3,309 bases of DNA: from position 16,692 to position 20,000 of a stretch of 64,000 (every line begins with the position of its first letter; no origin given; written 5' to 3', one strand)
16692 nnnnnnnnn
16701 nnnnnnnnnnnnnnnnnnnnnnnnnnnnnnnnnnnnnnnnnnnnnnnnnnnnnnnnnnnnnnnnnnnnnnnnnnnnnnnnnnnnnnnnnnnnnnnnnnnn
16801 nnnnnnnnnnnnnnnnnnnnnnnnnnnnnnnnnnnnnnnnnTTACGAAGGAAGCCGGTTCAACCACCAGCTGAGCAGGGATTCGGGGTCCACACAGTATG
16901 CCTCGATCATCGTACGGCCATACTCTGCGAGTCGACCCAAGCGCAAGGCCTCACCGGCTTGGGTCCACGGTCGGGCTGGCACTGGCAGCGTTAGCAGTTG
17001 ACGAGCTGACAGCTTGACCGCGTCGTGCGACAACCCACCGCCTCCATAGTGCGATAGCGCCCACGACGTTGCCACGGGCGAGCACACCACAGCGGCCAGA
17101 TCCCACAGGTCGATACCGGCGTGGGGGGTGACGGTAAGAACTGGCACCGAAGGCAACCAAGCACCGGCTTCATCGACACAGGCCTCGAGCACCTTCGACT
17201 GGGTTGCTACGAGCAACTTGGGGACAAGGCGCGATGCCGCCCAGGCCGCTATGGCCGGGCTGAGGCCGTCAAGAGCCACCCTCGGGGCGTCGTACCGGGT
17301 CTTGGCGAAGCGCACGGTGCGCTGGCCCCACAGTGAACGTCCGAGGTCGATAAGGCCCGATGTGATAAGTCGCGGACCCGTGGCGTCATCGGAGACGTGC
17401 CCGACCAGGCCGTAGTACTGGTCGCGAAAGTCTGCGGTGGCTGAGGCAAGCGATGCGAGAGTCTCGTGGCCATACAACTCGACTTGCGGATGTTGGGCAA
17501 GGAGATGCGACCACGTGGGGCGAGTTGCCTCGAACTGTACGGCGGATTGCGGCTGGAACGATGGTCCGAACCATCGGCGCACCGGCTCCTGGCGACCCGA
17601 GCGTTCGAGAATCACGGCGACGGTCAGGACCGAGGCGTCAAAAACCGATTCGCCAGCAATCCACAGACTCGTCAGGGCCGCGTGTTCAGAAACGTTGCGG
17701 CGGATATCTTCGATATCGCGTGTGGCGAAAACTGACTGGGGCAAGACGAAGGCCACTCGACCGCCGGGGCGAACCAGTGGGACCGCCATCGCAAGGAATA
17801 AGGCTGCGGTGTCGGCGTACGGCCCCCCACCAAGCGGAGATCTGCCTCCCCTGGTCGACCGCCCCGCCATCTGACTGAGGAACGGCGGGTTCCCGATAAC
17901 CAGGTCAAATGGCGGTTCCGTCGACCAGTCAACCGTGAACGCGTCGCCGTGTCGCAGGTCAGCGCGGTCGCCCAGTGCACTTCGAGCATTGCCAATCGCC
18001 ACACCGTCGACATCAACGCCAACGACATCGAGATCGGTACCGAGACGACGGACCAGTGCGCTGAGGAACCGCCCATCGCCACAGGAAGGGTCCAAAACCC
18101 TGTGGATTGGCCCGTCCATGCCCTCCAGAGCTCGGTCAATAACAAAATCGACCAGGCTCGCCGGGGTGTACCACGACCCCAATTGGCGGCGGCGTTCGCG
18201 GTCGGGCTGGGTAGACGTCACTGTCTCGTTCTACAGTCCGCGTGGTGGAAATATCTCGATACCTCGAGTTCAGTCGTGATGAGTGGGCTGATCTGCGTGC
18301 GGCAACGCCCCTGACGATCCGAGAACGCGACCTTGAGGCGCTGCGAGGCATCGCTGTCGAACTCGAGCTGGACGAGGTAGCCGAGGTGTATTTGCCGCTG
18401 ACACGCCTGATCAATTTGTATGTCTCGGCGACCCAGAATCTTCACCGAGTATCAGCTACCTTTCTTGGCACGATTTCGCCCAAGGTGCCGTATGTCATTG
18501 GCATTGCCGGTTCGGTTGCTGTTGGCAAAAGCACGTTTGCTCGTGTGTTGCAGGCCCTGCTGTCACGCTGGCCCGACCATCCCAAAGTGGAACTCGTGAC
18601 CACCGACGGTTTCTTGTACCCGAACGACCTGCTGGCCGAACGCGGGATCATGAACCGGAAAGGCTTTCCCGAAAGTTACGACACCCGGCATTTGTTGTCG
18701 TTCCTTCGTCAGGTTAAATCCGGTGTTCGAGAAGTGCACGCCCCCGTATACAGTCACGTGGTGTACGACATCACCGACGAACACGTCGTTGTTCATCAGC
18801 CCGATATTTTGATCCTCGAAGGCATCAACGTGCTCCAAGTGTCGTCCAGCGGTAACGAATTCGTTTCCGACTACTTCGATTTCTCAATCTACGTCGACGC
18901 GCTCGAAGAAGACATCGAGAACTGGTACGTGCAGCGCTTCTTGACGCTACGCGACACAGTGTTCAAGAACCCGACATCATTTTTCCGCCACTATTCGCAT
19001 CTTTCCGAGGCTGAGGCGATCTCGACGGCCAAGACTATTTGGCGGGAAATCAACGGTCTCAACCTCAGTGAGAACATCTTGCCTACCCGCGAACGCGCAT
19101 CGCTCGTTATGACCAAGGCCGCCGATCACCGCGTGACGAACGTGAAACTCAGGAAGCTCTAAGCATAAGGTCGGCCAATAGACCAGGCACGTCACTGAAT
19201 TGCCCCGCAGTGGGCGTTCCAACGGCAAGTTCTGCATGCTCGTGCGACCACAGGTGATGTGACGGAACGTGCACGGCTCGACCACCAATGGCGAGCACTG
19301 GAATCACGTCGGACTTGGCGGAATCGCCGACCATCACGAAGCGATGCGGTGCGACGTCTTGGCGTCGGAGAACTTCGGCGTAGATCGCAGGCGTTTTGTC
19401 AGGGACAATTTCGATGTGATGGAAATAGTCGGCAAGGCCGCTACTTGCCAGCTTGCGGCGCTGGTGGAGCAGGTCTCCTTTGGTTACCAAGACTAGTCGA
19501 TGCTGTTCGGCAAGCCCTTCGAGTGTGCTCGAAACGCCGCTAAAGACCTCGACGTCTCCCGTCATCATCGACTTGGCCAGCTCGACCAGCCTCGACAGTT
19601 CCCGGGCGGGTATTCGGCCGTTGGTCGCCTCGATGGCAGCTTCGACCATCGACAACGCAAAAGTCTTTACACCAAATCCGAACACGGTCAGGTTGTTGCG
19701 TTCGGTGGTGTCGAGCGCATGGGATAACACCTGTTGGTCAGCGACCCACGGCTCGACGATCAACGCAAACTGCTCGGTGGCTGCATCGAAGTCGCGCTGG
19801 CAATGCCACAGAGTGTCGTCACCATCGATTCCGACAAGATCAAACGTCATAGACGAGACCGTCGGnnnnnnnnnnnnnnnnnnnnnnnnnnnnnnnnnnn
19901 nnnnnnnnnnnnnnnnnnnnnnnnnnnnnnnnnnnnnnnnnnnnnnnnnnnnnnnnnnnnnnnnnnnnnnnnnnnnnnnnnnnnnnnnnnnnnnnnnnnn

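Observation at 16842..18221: Orphan gamma-class N6-adenine DNA methyltransferase wedged between map and coaA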

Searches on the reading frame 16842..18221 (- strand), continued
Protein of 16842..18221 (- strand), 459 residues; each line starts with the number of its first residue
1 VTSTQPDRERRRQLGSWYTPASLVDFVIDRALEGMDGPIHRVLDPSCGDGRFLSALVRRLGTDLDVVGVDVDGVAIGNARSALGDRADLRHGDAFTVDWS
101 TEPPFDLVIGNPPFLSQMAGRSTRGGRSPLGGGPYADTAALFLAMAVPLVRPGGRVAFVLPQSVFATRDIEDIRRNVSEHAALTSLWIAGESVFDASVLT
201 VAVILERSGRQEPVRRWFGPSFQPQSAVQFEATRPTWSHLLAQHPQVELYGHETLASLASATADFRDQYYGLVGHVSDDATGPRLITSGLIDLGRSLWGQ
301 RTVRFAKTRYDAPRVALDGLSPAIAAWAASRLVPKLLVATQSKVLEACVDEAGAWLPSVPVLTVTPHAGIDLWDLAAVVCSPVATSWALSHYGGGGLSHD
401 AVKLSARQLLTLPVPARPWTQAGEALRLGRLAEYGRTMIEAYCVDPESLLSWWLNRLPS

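Call 23: search_dna_similar(query=window:16842-18221:-, collection=plasmids, mode=protein, max_rows=15)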
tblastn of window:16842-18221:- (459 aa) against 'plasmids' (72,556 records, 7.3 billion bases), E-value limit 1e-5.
Records with a match: 61; places in all: 61; records where one place covers at least 80% of the query: 1.
Best place of each record, by identity: <60% 61.
By first word of the organism name: Xanthomonas 8; Rhizobium 7; Bacillus 4; Sphingomonas 3; Sphingobium 2; Pseudonocardia 2; Paraburkholderia 2; Gordonia 2; Martelella 2; Mesorhizobium 2; and 24 more.
By predicted mobility (MOB-suite, as given by PLSDB): non-mobilizable 25; conjugative 23; mobilizable 13.
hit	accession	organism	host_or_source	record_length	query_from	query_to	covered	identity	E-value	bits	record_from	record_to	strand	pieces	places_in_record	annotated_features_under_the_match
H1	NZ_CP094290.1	Georgenia sp. TF02-10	microbe culture isolated from granite ...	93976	8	456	98%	44.7%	1e-72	256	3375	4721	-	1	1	N-6 DNA methylase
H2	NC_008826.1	Methylibium petroleiphilum PM1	-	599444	5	301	65%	25.4%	7e-8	63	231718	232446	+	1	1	class I SAM-dependent methyltransferase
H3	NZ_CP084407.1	Sphingobium sp. CFD-2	cell culture,soil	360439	2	215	47%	29.3%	9e-6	56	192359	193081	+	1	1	N-6 DNA methylase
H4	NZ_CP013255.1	Kocuria flava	single cell,air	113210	11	217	45%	30.0%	2e-9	68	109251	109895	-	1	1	N-6 DNA methylase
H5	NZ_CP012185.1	Pseudonocardia sp. EC080619-01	Apterostigma dentigerum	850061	9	214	45%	29.8%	1e-10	72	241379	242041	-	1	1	N-6 DNA methylase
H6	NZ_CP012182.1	Pseudonocardia sp. EC080610-09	Apterostigma dentigerum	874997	9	214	45%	29.8%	1e-10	72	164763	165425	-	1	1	N-6 DNA methylase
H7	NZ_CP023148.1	Mycobacterium marseillense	Homo sapiens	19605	1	205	45%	29.5%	1e-11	74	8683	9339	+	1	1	N-6 DNA methylase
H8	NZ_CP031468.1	Paraburkholderia caffeinilytica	mix culture,tea plantation soil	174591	11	215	45%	28.7%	2e-9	67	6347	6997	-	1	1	N-6 DNA methylase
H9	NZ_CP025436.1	Gordonia sp. YC-JH1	mixed culture,petroleum-contaminated ...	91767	11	205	42%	29.9%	5e-9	66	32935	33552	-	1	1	N-6 DNA methylase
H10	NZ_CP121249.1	Gordonia sihwensis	pure culture,mangrove sediment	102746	11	205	42%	29.9%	5e-9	66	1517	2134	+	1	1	N-6 DNA methylase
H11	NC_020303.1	Corynebacterium halotolerans YIM 70093 = DSM 44683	-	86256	11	214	44%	28.5%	6e-9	66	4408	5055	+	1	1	N-6 DNA methylase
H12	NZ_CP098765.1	Sphingomonas aerolata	cloud water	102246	2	181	39%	32.2%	3e-8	64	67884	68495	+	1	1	N-6 DNA methylase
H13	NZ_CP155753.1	Sphingomonas parapaucimobilis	Chinese cabbage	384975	6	210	45%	28.2%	4e-6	57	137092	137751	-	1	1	N-6 DNA methylase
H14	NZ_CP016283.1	Cryobacterium arcticum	-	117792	11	209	43%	29.0%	5e-6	57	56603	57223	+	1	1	N-6 DNA methylase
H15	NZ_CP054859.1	Martelella sp. NC18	single cell,mine sediment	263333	6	210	45%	28.1%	6e-6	57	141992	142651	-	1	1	N-6 DNA methylase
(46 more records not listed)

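Call 24: get_annotated_region(hit=H1, flank=8000)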
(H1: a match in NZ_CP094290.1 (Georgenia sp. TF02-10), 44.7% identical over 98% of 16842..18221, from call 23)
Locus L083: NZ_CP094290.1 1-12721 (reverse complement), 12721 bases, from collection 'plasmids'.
description: Georgenia sp. TF02-10 plasmid unnamed1
organism: Georgenia sp. TF02-10 (NCBI taxid 2917725)
taxonomy: Bacteria; Actinomycetota; Actinomycetes; Micrococcales; Bogoriellaceae; Georgenia; Georgenia sp. TF02-10
host: -; source: microbe culture isolated from granite rock,stone ruins (granite) of a fort; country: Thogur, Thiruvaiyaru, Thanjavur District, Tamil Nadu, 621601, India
typing (MOB-suite, as given by PLSDB): non-mobilizable
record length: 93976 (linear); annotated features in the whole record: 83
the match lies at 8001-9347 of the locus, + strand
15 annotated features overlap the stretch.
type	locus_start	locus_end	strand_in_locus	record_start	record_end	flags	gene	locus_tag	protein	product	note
CDS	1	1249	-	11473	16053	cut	-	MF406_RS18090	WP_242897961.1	ATP-dependent helicase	-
CDS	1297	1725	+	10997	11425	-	-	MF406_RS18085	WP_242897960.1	VOC family protein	-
CDS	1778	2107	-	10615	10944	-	-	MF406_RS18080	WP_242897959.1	TfoX/Sxy family protein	-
CDS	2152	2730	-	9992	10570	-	-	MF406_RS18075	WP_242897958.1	TIGR03086 family metal-binding protein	-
CDS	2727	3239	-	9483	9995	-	-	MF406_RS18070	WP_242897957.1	SRPBCC family protein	-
CDS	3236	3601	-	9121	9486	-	-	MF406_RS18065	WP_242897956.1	metalloregulator ArsR/SmtB family transcription factor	GO:0006355 - regulation of DNA-templated transcription [Evidence IEA]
CDS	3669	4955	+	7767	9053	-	-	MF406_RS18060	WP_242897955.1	lanthionine synthetase LanC family protein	-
CDS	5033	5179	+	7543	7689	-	-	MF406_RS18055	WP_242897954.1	hypothetical protein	-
CDS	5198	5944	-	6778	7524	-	-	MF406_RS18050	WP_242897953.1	NUDIX domain-containing protein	-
CDS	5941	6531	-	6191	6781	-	-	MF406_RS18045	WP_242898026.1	isochorismatase family protein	-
CDS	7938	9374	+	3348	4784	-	-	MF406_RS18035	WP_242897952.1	N-6 DNA methylase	GO:0006306 - DNA methylation [Evidence IEA]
CDS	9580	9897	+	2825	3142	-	-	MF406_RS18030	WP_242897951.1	hypothetical protein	-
CDS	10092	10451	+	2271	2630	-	-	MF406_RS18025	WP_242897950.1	hypothetical protein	-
CDS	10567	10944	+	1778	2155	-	-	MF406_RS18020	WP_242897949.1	VOC family protein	-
CDS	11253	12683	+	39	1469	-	-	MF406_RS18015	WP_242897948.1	HNH endonuclease signature motif containing protein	-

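Call 25: predict_structure(alignment_id=A1)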
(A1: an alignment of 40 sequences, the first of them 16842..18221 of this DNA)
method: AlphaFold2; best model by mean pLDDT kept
length: 459 residues; sequences in the alignment: 40
mean_pLDDT: 90.3   pTM: 0.87
mean pLDDT of the five models: 90.3, 90.3, 89.8, 89.5, 87.5
residues with pLDDT >= 90: 354; 70-90: 67; 50-70: 15; < 50: 23
segments of 3 or more residues with pLDDT < 50: 1-4, 116-134
pLDDT, mean of each block of 10 residues (from residue 1): 54 72 97 93 93 97 96 91 95 93 97 60 44 62 96 96 90 94 96 84 93 96 97 93 89 94 87 97 96 96 95 97 96 97 95 95 97 98 96 83 93 96 98 97 93 91
secondary structure, 60 per line:
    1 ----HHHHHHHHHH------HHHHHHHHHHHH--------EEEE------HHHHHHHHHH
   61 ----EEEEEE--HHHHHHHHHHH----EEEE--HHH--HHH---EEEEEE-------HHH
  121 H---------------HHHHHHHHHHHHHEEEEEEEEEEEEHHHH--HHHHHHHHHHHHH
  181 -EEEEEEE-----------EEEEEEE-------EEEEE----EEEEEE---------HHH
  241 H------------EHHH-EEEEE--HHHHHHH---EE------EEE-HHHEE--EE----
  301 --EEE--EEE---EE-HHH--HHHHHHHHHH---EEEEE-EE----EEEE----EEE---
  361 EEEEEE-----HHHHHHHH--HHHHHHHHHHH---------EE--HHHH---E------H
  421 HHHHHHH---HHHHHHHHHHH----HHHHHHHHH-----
elements in order: H5-14 H21-32 E41-44 H51-60 E65-70 H73-83 E88-91 E105-110 H118-121 H137-149 E150-161 H162-165 H168-180 E182-188 E200-206 E214-218 E223-228 H238-241 E259-263 H266-272 E284-286 E303-305 E308-310 H322-331 E335-339 E347-350 E355-357 E361-366 H372-379 H382-392 H406-409 H420-427 H431-441 H446-454

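Call 29: fold_search(model_id=the predicted structure, library=pdb)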
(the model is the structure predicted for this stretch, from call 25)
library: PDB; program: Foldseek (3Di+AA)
matches with E <= 10: 1927; with E <= 0.001: 919
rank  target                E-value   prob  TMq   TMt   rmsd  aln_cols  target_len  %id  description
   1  7qw6_A                6.6e-23  1.00  0.68  0.58   7.5       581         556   13  Adenine-specific DNA methyltransferase M.BseCI complexed with AdoHcy and cognate hemimethylated DNA duplex (released 2023-01-25)
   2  7qw5_A                4.8e-22  1.00  0.70  0.60   7.6       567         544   14  Adenine-specific DNA methyltransferase M.BseCI complexed with AdoHcy and cognate unmethylated DNA duplex (released 2023-01-25)
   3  7qw7_A                1.1e-21  1.00  0.69  0.58   7.6       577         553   14  Adenine-specific DNA methyltransferase M.BseCI complexed with AdoHcy and cognate fully methylated DNA duplex (released 2023-01-25)
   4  2ih5_A                3.9e-21  1.00  0.60  0.69   5.8       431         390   21  Crystal structure of the adenine-specific DNA methyltransferase M.TaqI complexed with the cofactor analog AETA and a 1 (released 2007-11-13)
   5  2jg3_A                3.9e-21  1.00  0.59  0.68   5.8       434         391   20  MtaqI with BAZ (released 2007-08-07)
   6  2ibs_A                5.0e-21  1.00  0.61  0.70   5.5       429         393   22  Crystal structure of the adenine-specific DNA methyltransferase M.TaqI complexed with the cofactor analog AETA and a 1 (released 2007-05-29)
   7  1g38_A                7.9e-21  1.00  0.58  0.66   5.9       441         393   20  ADENINE-SPECIFIC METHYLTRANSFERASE M. TAQ I/DNA COMPLEX (released 2001-03-05)
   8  2np6_A                8.9e-21  1.00  0.60  0.68   5.6       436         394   21  Crystal structure of the adenine-specific DNA methyltransferase M.TaqI complexed with the cofactor analog AETA and a 1 (released 2007-11-13)
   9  1aqj_B                1.1e-20  1.00  0.59  0.70   5.7       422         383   23  STRUCTURE OF ADENINE-N6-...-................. TAQI (released 1997-02-12)
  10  1aqi_A                1.2e-20  1.00  0.58  0.69   5.9       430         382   21  STRUCTURE OF ADENINE-N6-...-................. TAQI (released 1997-02-12)
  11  2adm_A                2.4e-20  1.00  0.60  0.70   5.5       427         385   22  ADENINE-N6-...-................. TAQI (released 1997-01-27)
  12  1aqj_A                2.4e-20  1.00  0.57  0.68   6.3       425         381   22  STRUCTURE OF ADENINE-N6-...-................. TAQI (released 1997-02-12)
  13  7qw8_B                1.1e-19  1.00  0.40  0.35  11.9       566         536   13  Adenine-specific DNA methyltransferase M.BseCI (released 2023-01-25)
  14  7lt5_C                1.2e-19  1.00  0.69  0.58   6.5       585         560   13  CamA Adenine Methyltransferase Complexed to Cognate Substrate DNA and Cofactor SAH (released 2021-05-19)
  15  7rfk_C                2.3e-19  1.00  0.68  0.57   6.6       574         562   12  CamA Adenine Methyltransferase Complexed to Cognate Substrate DNA and Inhibitor Sinefungin (released 2021-09-15)
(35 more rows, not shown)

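Call 40: search_solved_structures(query=A1, max_evalue=0.001, show_alignments=0)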
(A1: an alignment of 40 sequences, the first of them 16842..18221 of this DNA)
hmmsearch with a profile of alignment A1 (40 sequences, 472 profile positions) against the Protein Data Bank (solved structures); distinct sequences matched with E-value up to 0.001: 50.
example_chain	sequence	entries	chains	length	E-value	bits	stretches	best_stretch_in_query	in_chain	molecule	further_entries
7qw5_A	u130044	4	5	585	2.1e-21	79.4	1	3-227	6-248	Modification methylase BseCI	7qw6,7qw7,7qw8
8w0p_A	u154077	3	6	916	1.5e-16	63.4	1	97-222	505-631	RM.BsaXI | site-specific DNA-methyltransferase (adenine-specific)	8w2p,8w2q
8cxz_A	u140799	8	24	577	5.6e-16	61.5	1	4-216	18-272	Site-specific DNA-methyltransferase (adenine-specific)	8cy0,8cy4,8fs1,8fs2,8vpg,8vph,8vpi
7lni_A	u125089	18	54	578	5.6e-16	61.5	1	4-216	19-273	Site-specific DNA-methyltransferase (adenine-specific)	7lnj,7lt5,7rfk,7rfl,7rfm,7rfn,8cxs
2ibs_A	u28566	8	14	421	5.4e-15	58.3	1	9-213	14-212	Modification methylase TaqI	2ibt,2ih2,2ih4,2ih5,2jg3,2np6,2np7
1aqi_A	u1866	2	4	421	1.1e-14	57.3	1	9-213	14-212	ADENINE-N6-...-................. TAQI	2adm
1aqj_A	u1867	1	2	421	1.1e-14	57.3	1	9-213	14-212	ADENINE-N6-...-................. TAQI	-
2okc_A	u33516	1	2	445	1.7e-14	56.7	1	7-218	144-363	Type I restriction enzyme StySJI M protein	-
7vru_A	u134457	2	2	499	3.4e-13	52.3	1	7-216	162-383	Site-specific DNA-methyltransferase (adenine-specific)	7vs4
1g38_A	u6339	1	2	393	4.1e-13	52.1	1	18-213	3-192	MODIFICATION METHYLASE TAQI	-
3lkd_A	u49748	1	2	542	1.7e-12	50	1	8-219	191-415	Type I restriction-modification system methyltransferase subunit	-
2f8l_A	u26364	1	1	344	8.4e-11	44.5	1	18-210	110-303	hypothetical protein lmo1582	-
7vru_B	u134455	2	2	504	5.6e-09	38.5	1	45-231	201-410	Site-specific DNA-methyltransferase (adenine-specific)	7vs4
3ufb_A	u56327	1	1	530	1.4e-08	37.1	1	13-198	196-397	Type I restriction-modification system methyltransferase subunit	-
5ybb_A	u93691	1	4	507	9.8e-08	34.4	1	9-214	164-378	Type I restriction-modification system methyltransferase subunit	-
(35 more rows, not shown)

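Call 56: search_dna_similar(query=window:16842-18221:-, collection=phages, mode=protein, max_rows=8)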
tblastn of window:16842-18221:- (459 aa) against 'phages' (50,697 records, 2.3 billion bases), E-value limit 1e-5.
Records with a match: 2; places in all: 2; records where one place covers at least 80% of the query: 0.
Best place of each record, by identity: <60% 2.
By first word of the organism name: Paenibacillus 2.
By host as written in the record: Paenibacillus larvae ATCC 9545 2.
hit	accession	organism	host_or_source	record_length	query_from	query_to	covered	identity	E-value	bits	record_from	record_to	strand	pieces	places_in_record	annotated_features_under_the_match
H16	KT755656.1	Paenibacillus phage Tripp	Paenibacillus larvae ATCC 9545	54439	15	217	44%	25.8%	8e-6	54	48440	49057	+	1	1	DNA methyltransferase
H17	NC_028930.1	Paenibacillus phage Tripp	Paenibacillus larvae ATCC 9545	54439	15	217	44%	25.8%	8e-6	54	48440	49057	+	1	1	DNA methyltransferase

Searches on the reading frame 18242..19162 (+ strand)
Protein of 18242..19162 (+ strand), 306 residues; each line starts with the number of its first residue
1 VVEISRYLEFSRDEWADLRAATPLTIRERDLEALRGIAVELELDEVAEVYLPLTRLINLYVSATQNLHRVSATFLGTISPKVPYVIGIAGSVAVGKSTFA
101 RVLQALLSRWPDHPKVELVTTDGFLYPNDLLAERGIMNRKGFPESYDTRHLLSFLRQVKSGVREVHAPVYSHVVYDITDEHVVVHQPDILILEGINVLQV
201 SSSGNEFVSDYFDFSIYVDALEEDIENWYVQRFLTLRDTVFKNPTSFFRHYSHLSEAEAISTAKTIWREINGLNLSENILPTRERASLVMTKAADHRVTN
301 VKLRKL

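Call 3: search_protein_families(library=pfam, proteins=[window:18242-19162:+], max_evalue=0.01)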
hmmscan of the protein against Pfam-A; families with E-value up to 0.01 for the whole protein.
window:18242-19162:+ (306 aa): 1 family
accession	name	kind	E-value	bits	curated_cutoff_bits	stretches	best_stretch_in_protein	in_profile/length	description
PF00485.24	PRK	-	1.2e-13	51.7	22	1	85-229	1-146/196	Phosphoribulokinase / Uridine kinase family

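Call 4: search_protein_families(library=ncbifam, proteins=[window:18242-19162:+], max_evalue=0.01)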
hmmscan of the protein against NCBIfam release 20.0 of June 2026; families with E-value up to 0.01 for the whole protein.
window:18242-19162:+ (306 aa): 10 families
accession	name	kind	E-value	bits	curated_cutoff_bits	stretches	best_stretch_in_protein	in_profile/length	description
TIGR00554.2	panK_bact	equivalog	4.5e-135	449.9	235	1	4-305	2-310/310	type I pantothenate kinase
NF006746.0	PRK09270.1-5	subfamily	1.8e-23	82.6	250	1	67-234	5-170/210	nucleoside/nucleotide kinase family protein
NF006744.0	PRK09270.1-3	equivalog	2.2e-18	66.5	281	1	84-236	24-175/213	nucleoside/nucleotide kinase family protein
NF006743.0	PRK09270.1-2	equivalog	6.3e-17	61.4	227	1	74-234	19-177/217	nucleoside/nucleotide kinase family protein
NF004018.0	PRK05480.1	equivalog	2e-15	56.8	180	1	83-221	6-135/210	uridine kinase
TIGR00235.1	udk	equivalog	5.8e-15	55.5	220.3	1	83-222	6-136/207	uridine kinase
NF006742.0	PRK09270.1-1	equivalog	3.5e-14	52.7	402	1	74-233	34-189/237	nucleoside/nucleotide kinase family protein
NF006745.0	PRK09270.1-4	equivalog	4.5e-13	48.6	228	1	84-232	43-196/246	nucleoside/nucleotide kinase family protein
NF005655.0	PRK07429.1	subfamily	3.5e-09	36.2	236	1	80-235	5-148/326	phosphoribulokinase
NF005807.0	PRK07667.1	equivalog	4.4e-05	23.1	221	1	84-222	18-149/193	kinase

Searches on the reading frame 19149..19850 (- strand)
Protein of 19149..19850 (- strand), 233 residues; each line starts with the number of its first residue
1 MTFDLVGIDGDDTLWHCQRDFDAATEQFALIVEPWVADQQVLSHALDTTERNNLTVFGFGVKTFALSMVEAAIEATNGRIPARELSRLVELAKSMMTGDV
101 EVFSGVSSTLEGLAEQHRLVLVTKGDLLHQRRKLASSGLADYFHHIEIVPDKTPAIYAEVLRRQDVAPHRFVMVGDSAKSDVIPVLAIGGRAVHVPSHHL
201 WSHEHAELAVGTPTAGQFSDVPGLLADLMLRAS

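Call 3: search_protein_families(library=pfam, proteins=[window:19149-19850:-], max_evalue=0.01)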
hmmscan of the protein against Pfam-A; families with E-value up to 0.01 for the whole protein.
window:19149-19850:- (233 aa): 3 families
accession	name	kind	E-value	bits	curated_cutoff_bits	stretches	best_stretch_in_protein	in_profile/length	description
PF00702.32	Hydrolase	-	2.4e-10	41.6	26.4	1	4-183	2-185/191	haloacid dehalogenase-like hydrolase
PF13419.12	HAD_2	-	1.8e-09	38.4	23.8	1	84-183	61-166/178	Haloacid dehalogenase-like hydrolase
PF13242.12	Hydrolase_like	-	0.00037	20.8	22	1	154-197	7-50/75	HAD-hyrolase-like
